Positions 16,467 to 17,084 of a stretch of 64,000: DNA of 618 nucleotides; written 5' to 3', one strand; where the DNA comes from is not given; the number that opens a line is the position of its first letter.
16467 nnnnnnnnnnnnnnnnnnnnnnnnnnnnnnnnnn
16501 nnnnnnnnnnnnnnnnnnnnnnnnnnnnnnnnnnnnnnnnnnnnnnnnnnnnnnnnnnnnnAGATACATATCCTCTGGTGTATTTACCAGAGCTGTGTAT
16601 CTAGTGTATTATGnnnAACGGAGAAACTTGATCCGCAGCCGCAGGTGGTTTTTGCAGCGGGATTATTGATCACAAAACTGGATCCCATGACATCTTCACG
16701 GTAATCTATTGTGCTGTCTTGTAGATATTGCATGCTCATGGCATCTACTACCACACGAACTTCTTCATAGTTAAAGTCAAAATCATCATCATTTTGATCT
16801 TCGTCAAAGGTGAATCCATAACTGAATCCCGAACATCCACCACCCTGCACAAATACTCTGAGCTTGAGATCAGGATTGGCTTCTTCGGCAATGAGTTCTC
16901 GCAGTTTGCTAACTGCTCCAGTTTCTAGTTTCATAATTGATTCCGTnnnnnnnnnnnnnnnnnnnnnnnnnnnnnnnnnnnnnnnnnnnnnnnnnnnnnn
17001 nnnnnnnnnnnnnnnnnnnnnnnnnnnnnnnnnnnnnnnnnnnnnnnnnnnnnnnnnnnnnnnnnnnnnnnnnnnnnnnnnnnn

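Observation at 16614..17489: Adjacent oxidative-stress / Fe-S auxiliary genes: IscA/HesB-type carrier plus an Fe/Mn superoxide dismutase with all four metal ligands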

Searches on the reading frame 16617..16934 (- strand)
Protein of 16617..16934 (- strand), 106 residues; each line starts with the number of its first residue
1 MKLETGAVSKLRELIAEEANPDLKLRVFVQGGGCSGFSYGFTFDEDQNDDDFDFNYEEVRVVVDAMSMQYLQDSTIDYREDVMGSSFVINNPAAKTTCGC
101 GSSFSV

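Call 3: search_protein_families(library=pfam, proteins=[window:16617-16934:-], max_evalue=0.1)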
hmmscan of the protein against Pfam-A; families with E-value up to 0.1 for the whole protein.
window:16617-16934:- (106 aa): 2 families
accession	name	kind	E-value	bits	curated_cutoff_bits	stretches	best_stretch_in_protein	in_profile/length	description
PF01521.26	Fe-S_biosyn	-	2.8e-16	60.2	26.3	1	2-101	4-109/110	Iron-sulphur cluster biosynthesis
PF05764.18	YL1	-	0.017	15.7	29.2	1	10-81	10-57/239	YL1 nuclear protein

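Call 4: search_protein_families(library=phrogs, proteins=[window:16617-16934:-], max_evalue=0.01)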
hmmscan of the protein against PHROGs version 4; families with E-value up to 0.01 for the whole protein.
window:16617-16934:- (106 aa): 1 family
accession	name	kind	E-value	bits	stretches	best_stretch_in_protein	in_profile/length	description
phrog_17776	-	unknown function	3.6e-42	144.2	1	1-106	7-112/112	-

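Call 5: search_protein_families(library=ncbifam, proteins=[window:16617-16934:-], max_evalue=0.01)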
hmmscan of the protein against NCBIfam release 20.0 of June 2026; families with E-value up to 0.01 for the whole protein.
window:16617-16934:- (106 aa): 11 families
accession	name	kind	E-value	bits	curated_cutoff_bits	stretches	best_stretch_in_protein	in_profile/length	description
NF010147.0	PRK13623.1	equivalog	1.3e-48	164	117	1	2-106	11-115/115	iron-sulfur cluster insertion protein ErpA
TIGR00049.1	TIGR00049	subfamily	5.4e-36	123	58.8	1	2-106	2-106/106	iron-sulfur cluster assembly accessory protein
TIGR02011.1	IscA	equivalog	1e-21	77.1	150.6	1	4-106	4-105/105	iron-sulfur cluster assembly protein IscA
TIGR01997.1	sufA_proteo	equivalog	4.9e-20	71.7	136.2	1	2-106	4-107/107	Fe-S cluster assembly scaffold SufA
NF007049.0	PRK09502.1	equivalog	5.4e-19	68.3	181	1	7-106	9-107/107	iron-sulfur cluster assembly protein IscA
NF007050.0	PRK09504.1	equivalog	1.1e-16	61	161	1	3-106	20-122/122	Fe-S cluster assembly scaffold SufA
TIGR03341.1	YhgI_GntY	equivalog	3e-14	53.3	269.35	1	6-96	6-97/190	Fe-S biogenesis protein NfuA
NF038090.1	IscA_HesB_Se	subfamily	2.2e-12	47.1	85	1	5-102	6-101/101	IscA/HesB family protein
NF008392.0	PRK11190.1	equivalog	1.3e-10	41.6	268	1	7-96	8-98/192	Fe-S biogenesis protein NfuA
NF033940.1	ErpA_rel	equivalog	3.4e-06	27.2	65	1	5-65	8-70/95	ErpA-related iron-sulfur cluster insertion protein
TIGR01911.1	HesB_rel_seleno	subfamily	3.9e-05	24.2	66.35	1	20-89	22-91/92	HesB-like protein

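Call 9: search_solved_structures(query=window:16617-16934:-, max_evalue=0.001, show_alignments=2)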
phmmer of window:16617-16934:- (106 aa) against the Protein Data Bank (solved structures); distinct sequences matched with E-value up to 0.001: 6.
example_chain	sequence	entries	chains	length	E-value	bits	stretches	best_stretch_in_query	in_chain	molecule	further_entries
2apn_A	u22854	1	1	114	7.9e-37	128.8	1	6-106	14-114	Protein HI1723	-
1nwb_A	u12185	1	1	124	5.8e-23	84.3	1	5-105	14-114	Hypothetical protein AQ_1857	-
1s98_A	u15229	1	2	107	1.9e-15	60.2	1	7-106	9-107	Protein yfhF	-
1r94_A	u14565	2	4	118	8.6e-15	58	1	7-105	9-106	Protein yfhF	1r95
2d2a_A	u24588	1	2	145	2.4e-12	50.2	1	5-106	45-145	SufA protein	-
1x0g_A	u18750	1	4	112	3.8e-09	39.9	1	23-106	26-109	IscA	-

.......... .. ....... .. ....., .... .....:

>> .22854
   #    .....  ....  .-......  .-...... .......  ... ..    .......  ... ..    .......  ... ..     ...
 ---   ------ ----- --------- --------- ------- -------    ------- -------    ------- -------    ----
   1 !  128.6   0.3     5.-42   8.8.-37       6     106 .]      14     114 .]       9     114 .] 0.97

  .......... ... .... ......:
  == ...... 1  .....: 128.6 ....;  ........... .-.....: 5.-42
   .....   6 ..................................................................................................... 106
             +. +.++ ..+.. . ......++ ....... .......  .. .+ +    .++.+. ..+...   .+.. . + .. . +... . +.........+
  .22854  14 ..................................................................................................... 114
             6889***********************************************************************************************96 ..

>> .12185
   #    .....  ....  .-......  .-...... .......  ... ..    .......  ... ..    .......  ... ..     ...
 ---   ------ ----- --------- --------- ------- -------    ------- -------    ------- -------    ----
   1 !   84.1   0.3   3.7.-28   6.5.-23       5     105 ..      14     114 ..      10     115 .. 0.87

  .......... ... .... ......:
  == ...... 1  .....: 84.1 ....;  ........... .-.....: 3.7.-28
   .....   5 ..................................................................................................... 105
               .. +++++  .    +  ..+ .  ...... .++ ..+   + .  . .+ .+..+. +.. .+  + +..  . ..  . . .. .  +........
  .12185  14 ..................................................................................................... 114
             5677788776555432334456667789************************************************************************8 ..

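Call 32: search_dna_similar(query=window:16617-16934:-, collection=phages, mode=protein, max_rows=40)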
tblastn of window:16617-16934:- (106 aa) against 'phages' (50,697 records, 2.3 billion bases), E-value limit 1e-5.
Records with a match: 11; places in all: 11; records where one place covers at least 80% of the query: 9.
Best place of each record, by identity: <60% 11.
By first word of the organism name: Acinetobacter 4; Salmonella 2; uncultured 2; Staphylococcus 2; Escherichia 1.
By host as written in the record: - 6; Staphylococcus aureus 2; Homo sapiens 1; Escherichia coli O157:H7 ATCC 43895 1; Salmonella enterica subsp. enterica serovar Kentucky 1.
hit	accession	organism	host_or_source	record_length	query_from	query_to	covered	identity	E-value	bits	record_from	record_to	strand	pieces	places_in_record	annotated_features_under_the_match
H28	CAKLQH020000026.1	Acinetobacter phage MD-2021a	not known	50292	1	106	100%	53.8%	5e-24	100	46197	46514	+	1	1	yadR: iron-sulfur cluster insertion protein ErpA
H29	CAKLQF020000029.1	Acinetobacter phage MD-2021a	not known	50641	1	106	100%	53.8%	5e-24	100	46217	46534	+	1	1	yadR: iron-sulfur cluster insertion protein ErpA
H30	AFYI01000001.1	Salmonella enterica subsp. enterica serovar Infantis str. ...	Homo sapiens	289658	1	106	100%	52.8%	6e-27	108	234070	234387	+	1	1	iron-sulfur cluster assembly accessory protein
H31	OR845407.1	Escherichia phage ECO95 1-6-1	Escherichia coli O157:H7 ATCC 43895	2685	1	106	100%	52.8%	8e-27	107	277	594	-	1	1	record has no annotation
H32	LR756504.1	uncultured phage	metagenomic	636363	1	106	100%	42.1%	6e-16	77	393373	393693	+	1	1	record has no annotation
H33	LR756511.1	uncultured phage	metagenomic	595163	1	105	99%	40.4%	7e-14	71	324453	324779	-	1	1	record has no annotation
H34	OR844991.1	Staphylococcus phage SA 1306 Kay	Staphylococcus aureus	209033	3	104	96%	36.3%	7e-15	74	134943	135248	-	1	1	record has no annotation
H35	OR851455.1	Salmonella phage S.Kent 1-2-1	Salmonella enterica subsp. enterica ...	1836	1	106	100%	32.1%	2e-8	55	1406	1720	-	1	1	record has no annotation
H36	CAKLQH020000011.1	Acinetobacter phage MD-2021a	not known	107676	25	106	77%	40.2%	4e-7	52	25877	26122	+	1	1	iscA: iron-sulfur cluster assembly protein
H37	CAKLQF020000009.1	Acinetobacter phage MD-2021a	not known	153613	25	106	77%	40.2%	4e-7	52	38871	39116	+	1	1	iscA: iron-sulfur cluster assembly protein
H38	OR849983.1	Staphylococcus phage SA 1298 Kay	Staphylococcus aureus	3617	3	100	92%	33.7%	3e-12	66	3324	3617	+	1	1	record has no annotation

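Call 71: search_protein_families(library=padloc, proteins=[window:16617-16934:-], max_evalue=0.01)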
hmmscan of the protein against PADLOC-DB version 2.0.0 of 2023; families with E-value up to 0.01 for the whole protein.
window:16617-16934:- (106 aa): 0 families

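Call 78: find_related_loci(query=window:16617-16934:-, collection=viral_contigs, flank=4000)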
Query window:16617-16934:- (106 aa) in viral_contigs; peptide patterns used: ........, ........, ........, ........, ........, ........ (x = any residue, [..] = any of these).
565 stretches matched a pattern; 556 encode a relative of the query (tblastn E <= 1e-3); the best 80 are kept; 80 distinct loci.
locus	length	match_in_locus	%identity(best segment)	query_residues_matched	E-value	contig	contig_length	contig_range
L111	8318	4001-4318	96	1-106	8e-67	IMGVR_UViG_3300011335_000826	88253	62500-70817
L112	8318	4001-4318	91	1-106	5e-62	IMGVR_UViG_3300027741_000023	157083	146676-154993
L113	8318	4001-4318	88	1-106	1e-61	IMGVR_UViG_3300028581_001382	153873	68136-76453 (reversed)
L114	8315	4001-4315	87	1-105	1e-60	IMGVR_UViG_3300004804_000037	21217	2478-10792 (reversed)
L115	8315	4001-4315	88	1-105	1e-60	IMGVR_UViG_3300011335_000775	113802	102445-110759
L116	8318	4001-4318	84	1-106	3e-59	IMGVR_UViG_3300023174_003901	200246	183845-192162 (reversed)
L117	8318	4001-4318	81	1-106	9e-58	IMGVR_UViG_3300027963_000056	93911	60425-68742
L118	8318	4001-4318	80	1-106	3e-57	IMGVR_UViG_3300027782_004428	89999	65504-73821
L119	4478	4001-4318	81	1-106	3e-57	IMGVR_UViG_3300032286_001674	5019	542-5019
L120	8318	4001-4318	84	1-106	2e-57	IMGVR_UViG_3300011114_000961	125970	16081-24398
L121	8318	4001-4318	79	1-106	6e-57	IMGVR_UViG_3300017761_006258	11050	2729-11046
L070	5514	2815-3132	82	1-106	1e-56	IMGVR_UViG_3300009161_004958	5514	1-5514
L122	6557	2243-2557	80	1-105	6e-56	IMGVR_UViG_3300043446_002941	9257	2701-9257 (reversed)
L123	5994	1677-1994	79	1-106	5e-56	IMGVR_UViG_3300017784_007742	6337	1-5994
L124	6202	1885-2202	78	1-106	1e-55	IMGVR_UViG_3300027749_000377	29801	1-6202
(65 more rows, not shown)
